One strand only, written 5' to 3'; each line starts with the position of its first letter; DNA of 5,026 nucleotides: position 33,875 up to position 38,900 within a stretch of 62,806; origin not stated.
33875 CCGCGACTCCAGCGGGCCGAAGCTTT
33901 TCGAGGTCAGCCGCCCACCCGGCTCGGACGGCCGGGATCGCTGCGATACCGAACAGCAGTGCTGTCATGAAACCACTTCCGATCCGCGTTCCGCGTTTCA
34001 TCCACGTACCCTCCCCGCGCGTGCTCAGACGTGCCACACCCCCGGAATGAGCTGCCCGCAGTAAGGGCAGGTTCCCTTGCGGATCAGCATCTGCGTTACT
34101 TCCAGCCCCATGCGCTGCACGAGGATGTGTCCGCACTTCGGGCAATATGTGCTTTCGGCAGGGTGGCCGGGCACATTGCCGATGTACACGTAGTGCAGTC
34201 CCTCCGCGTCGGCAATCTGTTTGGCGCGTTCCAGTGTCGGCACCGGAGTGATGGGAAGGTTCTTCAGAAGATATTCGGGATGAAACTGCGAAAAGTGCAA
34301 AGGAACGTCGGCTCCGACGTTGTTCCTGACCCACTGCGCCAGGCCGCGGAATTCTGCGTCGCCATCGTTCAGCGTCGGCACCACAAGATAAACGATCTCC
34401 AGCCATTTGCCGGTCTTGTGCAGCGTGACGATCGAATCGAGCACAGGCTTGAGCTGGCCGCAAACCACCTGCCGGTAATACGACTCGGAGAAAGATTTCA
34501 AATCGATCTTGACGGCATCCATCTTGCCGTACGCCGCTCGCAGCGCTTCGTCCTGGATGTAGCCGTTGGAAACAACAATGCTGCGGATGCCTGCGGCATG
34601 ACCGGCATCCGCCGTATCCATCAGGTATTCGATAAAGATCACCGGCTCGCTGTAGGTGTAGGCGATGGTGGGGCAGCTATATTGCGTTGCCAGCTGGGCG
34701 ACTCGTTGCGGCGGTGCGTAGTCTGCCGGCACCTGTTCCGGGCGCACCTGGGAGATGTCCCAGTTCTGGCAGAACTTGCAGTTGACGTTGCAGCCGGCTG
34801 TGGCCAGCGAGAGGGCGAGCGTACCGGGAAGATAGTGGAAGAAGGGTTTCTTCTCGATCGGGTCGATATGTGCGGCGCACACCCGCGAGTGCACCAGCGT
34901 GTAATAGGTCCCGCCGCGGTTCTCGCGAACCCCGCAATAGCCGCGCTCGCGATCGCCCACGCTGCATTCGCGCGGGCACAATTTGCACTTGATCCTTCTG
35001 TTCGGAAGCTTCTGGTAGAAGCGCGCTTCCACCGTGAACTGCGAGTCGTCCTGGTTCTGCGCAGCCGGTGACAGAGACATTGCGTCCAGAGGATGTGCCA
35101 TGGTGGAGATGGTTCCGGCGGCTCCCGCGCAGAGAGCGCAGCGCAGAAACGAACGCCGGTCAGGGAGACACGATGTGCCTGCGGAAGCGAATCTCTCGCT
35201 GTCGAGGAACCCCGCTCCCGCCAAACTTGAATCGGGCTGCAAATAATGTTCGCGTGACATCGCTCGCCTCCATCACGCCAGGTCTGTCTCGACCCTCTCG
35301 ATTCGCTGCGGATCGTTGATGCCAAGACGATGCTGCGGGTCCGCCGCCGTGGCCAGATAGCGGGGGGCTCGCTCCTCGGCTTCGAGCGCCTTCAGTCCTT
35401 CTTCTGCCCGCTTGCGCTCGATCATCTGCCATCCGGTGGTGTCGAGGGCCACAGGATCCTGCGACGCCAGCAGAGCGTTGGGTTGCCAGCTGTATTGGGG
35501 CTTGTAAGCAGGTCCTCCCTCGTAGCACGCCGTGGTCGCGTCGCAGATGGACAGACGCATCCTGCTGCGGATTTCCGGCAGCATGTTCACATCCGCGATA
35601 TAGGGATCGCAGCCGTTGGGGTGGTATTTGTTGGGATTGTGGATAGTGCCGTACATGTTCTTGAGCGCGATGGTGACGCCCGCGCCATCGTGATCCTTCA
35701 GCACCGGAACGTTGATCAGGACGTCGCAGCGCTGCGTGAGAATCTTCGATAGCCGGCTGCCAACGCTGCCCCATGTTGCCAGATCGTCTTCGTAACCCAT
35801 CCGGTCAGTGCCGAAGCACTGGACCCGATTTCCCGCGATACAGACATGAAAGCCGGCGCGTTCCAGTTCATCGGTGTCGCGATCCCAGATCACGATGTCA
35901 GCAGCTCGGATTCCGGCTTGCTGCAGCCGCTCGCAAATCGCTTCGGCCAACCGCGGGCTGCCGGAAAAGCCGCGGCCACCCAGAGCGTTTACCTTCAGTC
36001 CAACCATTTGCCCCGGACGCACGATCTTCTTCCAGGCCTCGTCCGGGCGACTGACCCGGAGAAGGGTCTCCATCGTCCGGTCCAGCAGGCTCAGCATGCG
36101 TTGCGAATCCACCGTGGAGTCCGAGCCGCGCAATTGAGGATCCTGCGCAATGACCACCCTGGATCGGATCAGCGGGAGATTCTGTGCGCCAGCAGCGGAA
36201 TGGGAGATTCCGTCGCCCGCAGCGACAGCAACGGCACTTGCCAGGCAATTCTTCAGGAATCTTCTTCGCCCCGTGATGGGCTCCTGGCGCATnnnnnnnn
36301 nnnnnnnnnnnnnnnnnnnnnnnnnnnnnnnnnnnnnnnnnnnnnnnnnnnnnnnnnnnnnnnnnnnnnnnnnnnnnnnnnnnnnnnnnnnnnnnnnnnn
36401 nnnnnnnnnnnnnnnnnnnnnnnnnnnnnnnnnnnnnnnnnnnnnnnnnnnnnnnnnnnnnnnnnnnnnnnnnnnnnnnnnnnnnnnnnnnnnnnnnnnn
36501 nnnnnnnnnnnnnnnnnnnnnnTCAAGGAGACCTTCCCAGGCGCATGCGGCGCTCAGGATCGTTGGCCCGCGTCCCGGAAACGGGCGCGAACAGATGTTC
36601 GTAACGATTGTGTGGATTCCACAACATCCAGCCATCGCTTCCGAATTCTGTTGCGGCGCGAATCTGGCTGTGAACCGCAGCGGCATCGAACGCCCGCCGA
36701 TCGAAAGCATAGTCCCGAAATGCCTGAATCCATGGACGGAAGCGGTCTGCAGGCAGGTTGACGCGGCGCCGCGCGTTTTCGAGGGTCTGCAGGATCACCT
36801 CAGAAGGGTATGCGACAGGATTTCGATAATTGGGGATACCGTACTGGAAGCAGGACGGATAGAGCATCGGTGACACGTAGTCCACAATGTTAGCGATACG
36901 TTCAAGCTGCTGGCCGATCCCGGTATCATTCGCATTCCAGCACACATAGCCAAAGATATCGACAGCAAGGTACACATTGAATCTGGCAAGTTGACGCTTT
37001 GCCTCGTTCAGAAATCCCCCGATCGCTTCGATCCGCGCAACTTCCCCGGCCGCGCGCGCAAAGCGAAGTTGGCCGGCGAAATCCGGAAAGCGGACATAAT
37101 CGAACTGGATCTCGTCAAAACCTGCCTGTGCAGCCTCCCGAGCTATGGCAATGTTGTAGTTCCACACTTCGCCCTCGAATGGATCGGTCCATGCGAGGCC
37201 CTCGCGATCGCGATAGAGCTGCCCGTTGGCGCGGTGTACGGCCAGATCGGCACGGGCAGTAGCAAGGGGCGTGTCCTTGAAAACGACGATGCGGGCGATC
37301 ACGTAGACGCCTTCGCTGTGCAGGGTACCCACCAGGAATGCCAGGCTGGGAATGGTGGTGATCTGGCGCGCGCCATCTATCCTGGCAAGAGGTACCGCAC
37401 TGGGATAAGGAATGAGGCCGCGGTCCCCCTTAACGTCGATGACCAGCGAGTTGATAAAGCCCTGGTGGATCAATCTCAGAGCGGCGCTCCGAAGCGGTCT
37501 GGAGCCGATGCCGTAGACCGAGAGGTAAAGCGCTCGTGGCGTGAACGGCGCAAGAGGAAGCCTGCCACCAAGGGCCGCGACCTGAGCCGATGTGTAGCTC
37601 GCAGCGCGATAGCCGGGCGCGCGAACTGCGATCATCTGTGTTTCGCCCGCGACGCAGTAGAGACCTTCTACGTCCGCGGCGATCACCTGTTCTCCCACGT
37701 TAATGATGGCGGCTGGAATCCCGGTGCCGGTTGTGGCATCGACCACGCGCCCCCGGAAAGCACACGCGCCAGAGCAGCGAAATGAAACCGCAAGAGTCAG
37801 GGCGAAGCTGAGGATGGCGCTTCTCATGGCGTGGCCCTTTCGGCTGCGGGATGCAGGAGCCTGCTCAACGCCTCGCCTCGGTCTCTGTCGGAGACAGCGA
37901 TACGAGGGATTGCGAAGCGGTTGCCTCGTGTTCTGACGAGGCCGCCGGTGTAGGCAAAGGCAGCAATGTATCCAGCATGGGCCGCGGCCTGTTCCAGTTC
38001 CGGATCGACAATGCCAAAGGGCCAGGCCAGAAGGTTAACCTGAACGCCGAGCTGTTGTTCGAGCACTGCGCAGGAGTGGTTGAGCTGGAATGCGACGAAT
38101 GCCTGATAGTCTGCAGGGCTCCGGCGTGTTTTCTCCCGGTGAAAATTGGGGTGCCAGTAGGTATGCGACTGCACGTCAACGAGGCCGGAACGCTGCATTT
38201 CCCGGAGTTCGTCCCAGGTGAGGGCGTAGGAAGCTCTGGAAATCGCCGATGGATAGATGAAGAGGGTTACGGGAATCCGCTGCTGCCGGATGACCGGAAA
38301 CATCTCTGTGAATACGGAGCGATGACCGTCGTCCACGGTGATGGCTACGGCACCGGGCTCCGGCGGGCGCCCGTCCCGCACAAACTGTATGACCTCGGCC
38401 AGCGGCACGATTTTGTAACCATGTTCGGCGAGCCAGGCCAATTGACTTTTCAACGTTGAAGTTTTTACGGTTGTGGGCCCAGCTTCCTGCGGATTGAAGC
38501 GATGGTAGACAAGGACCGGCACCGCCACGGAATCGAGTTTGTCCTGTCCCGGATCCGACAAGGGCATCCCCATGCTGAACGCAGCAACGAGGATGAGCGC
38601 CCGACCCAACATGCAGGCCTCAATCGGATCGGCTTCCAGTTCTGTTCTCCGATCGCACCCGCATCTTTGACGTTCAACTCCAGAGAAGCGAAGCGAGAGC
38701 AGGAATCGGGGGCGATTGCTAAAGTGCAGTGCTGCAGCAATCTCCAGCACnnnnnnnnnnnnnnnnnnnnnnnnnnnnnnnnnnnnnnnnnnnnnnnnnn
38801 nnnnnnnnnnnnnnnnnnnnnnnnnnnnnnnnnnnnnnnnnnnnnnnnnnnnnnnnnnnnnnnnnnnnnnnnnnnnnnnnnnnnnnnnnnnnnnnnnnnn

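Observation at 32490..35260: Radical SAM enzyme with a twin-arginine signal and a Memo-AMMECR1 fusion with a Sec signal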

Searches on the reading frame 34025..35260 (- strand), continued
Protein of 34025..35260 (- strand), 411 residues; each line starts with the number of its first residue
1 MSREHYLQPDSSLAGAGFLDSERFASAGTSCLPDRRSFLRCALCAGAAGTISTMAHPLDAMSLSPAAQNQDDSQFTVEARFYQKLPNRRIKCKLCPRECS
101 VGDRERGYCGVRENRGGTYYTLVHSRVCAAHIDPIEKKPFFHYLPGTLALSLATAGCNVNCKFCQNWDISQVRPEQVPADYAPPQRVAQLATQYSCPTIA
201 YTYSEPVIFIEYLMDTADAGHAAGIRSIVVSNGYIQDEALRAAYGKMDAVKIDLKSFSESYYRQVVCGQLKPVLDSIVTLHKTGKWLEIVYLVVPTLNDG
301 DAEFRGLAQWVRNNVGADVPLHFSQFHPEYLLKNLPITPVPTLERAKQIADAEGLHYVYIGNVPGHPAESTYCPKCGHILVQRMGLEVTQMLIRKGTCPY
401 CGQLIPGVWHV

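Call 88: fold_search(model_id=the predicted structure, library=pdb)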
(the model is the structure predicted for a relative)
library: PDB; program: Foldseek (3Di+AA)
matches with E <= 10: 1721; with E <= 0.001: 112
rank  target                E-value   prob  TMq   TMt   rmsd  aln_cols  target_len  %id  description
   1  3cb8_A                4.3e-14  1.00  0.50  0.82   2.5       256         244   17  4Fe-4S-Pyruvate formate-lyase activating enzyme in complex with AdoMet and a peptide substrate (released 2008-10-28)
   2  3c8f                  1.9e-13  1.00  0.50  0.82   2.4       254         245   18  4Fe-4S-Pyruvate formate-lyase Activating Enzyme with partially disordered AdoMet (released 2008-10-28)
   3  8fo0                  2.2e-13  1.00  0.50  0.81   2.7       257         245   17  The structure of a crystallizable variant of E. coli pyruvate formate-lyase activating enzyme bound to a partially cleav (released 2023-05-24)
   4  7bi7_B                1.5e-08  1.00  0.38  0.56   5.6       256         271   13  An Unexpected P-Cluster like Intermediate En Route to the Nitrogenase FeMo-co (released 2021-03-10)
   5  9dgw_C                4.1e-08  1.00  0.40  0.57   9.5       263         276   13  X-ray crystal structure of the Viperin-like enzyme from T. virens with bound CTP and SAM (released 2025-02-12)
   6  9dfw_A                4.9e-08  1.00  0.41  0.58   3.6       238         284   14  X-ray crystal structure of an engineered Viperin-like enzyme from T. virens with bound CTP and SAM (released 2025-02-12)
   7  7bi7_A                5.9e-08  1.00  0.39  0.55   5.6       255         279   13  An Unexpected P-Cluster like Intermediate En Route to the Nitrogenase FeMo-co (released 2021-03-10)
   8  9dgw_B                6.6e-08  1.00  0.40  0.57   9.6       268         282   13  X-ray crystal structure of the Viperin-like enzyme from T. virens with bound CTP and SAM (released 2025-02-12)
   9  9dfw_B                7.5e-08  1.00  0.40  0.55   3.5       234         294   14  X-ray crystal structure of an engineered Viperin-like enzyme from T. virens with bound CTP and SAM (released 2025-02-12)
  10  9dfw_C                7.9e-08  1.00  0.40  0.56   3.5       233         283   14  X-ray crystal structure of an engineered Viperin-like enzyme from T. virens with bound CTP and SAM (released 2025-02-12)
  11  7o1o                  8.4e-08  1.00  0.40  0.46   5.0       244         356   14  Complex-B bound [FeFe]-hydrogenase maturase HydE fromT. Maritima (Auxiliary cluster deleted variant) (released 2021-05-26)
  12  3can                  9.5e-08  1.00  0.36  0.88   2.1       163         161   16  Crystal structure of a domain of pyruvate-formate lyase-activating enzyme from Bacteroides vulgatus ATCC 8482 (released 2008-03-04)
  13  5ff2                  1.1e-07  1.00  0.41  0.47   5.5       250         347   14  HydE from T. maritima in complex with (2R,4R)-TDA (released 2016-04-06)
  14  5exk_G                1.1e-07  1.00  0.41  0.55   4.0       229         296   15  Crystal structure of M. tuberculosis lipoyl synthase with 6-thiooctanoyl peptide intermediate (released 2016-08-10)
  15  7o1p                  1.1e-07  1.00  0.40  0.48   4.2       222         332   15  [FeFe]-hydrogenase maturase HydE from T. Maritima (C-ter stretch absent) (released 2021-05-26)
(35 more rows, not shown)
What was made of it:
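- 34025..35260 (-): AmrS, the AmmeMemoRadiSam radical SAM enzyme (411 aa). Its parts are a Tat-type signal (RR at residues 35-36, hydrophobic region about 39-53, probable cleavage after HPLDA at about residue 60), an N-terminal Cys motif (C92/C95/C99/C109), the radical SAM motif C157-x3-C161-x2-C164, and a C-terminal 4-Cys ribbon. The closest solved fold is PFL-AE 3CB8, with a target-normalised TM-score of 0.82 (call 88).
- Closest known: Pyruvate formate-lyase activating enzyme. Same: PFL-AE is the closest solved fold: 3CB8, target-normalised TM-score 0.82, rmsd 2.5 A over about 250 residues (call 88).
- The closest solved fold is PFL-AE, an activase that acts on a protein substrate (call 88).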

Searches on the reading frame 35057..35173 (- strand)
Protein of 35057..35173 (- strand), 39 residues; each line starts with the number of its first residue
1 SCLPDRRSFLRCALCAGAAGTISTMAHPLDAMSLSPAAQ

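Call 50: search_protein_families(library=pfam, proteins=[window:35057-35173:-], max_evalue=10)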
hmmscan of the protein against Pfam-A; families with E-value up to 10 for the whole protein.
seq(39 aa): 2 families
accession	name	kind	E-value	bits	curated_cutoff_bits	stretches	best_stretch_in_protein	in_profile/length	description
PF10518.14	TAT_signal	-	0.0092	16.3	22.7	1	5-21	3-19/21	TAT (twin-arginine translocation) pathway signal sequence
PF00153.32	Mito_carr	-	0.19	11.9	22.3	1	7-31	3-28/96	Mitochondrial carrier protein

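Call 51: search_protein_families(library=ncbifam, proteins=[window:35057-35173:-], max_evalue=10)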
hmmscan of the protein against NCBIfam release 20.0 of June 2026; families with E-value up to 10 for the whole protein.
seq(39 aa): 1 family
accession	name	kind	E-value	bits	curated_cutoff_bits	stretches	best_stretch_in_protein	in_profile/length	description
TIGR01409.1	TAT_signal_seq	domain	0.0025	18.1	16.7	1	5-28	2-24/29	twin-arginine translocation signal domain-containing protein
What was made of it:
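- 34025..35260 (-): TIGR01409 scores 18.1 against a 16.7 cut-off (call 51).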

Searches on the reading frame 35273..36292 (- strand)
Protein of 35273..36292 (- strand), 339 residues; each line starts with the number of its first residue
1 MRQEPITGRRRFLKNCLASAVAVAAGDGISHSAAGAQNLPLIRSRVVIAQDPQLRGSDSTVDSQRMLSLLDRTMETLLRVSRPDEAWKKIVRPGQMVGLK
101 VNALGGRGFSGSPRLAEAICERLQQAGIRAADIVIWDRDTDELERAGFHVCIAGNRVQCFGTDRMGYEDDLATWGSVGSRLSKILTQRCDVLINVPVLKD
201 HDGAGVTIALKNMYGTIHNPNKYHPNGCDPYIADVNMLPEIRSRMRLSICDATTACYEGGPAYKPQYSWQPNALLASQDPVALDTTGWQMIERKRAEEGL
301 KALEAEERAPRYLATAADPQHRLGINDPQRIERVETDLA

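Call 5: search_protein_families(library=ncbifam, proteins=[window:35273-36292:-], max_evalue=0.001)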
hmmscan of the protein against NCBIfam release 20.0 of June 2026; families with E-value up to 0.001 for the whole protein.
window:35273-36292:- (339 aa): 0 families

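Call 6: search_protein_families(library=pfam, proteins=[window:35273-36292:-], max_evalue=0.001)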
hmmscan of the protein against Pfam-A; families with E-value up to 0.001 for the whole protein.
window:35273-36292:- (339 aa): 1 family
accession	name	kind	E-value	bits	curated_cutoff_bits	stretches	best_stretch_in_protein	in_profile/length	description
PF04015.17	DUF362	-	2.2e-23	83.8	24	1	97-288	1-199/200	Domain of unknown function (DUF362)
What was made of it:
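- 35273..36292 (-): DUF362 protein (339 aa) with a Tat-like N-terminus, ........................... It is the first gene of the DUF362-amrS-amrBA operon. Pfam DUF362 matches at 2e-23 (call 6).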

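Call 53: search_solved_structures(query=window:35273-36292:-, max_evalue=0.01)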
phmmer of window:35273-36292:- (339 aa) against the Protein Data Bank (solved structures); distinct sequences matched with E-value up to 0.01: 0.

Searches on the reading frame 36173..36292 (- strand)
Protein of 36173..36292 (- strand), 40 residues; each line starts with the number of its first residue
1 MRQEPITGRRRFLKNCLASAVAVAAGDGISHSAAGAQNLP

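Call 50: search_protein_families(library=pfam, proteins=[window:36173-36292:-], max_evalue=10)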
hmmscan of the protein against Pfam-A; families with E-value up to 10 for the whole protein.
seq(40 aa): 0 families

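Call 51: search_protein_families(library=ncbifam, proteins=[window:36173-36292:-], max_evalue=10)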
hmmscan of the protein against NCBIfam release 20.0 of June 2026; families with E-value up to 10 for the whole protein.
seq(40 aa): 2 families
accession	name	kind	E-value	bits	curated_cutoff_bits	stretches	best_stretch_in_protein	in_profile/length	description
TIGR02811.1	formate_TAT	hypoth_equivalog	0.0081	16.5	48.45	1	3-34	5-38/66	formate dehydrogenase region TAT target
TIGR01409.1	TAT_signal_seq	domain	0.0084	16.4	16.7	1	9-26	3-20/29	twin-arginine translocation signal domain-containing protein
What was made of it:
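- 35273..36292 (-): TIGR01409 scores 16.4, just under the 16.7 cut-off (call 51).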

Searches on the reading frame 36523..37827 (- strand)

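Call 5: search_protein_families(library=ncbifam, proteins=[window:36523-37827:-], max_evalue=0.001)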
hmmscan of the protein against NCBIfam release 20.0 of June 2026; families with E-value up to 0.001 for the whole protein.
window:36523-37827:- (434 aa): 0 families

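Call 6: search_protein_families(library=pfam, proteins=[window:36523-37827:-], max_evalue=0.001)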
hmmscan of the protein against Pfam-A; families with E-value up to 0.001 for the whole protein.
window:36523-37827:- (434 aa): 1 family
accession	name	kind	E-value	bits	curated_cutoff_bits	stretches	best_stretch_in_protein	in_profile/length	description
PF13200.12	DUF4015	-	8.1e-107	357.4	27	1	99-409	1-313/313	Putative glycosyl hydrolase domain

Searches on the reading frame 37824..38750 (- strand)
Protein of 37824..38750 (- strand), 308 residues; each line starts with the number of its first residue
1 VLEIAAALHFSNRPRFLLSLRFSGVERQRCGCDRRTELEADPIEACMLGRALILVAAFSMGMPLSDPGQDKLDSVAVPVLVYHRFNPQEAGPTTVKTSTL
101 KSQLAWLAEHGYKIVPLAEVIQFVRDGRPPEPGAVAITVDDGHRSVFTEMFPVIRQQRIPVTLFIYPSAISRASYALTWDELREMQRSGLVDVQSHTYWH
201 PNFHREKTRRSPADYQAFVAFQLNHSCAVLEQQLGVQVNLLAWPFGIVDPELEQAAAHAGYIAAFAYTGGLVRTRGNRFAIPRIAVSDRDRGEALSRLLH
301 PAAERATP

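Call 43: search_protein_families(library=pfam, proteins=[window:37824-38750:-], max_evalue=0.001)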
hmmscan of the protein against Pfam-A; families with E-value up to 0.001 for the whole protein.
window:37824-38750:- (308 aa): 1 family
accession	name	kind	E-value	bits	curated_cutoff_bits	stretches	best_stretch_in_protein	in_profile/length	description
PF01522.26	Polysacc_deac_1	-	5.8e-21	75.2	23.1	1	129-261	3-121/124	Polysaccharide deacetylase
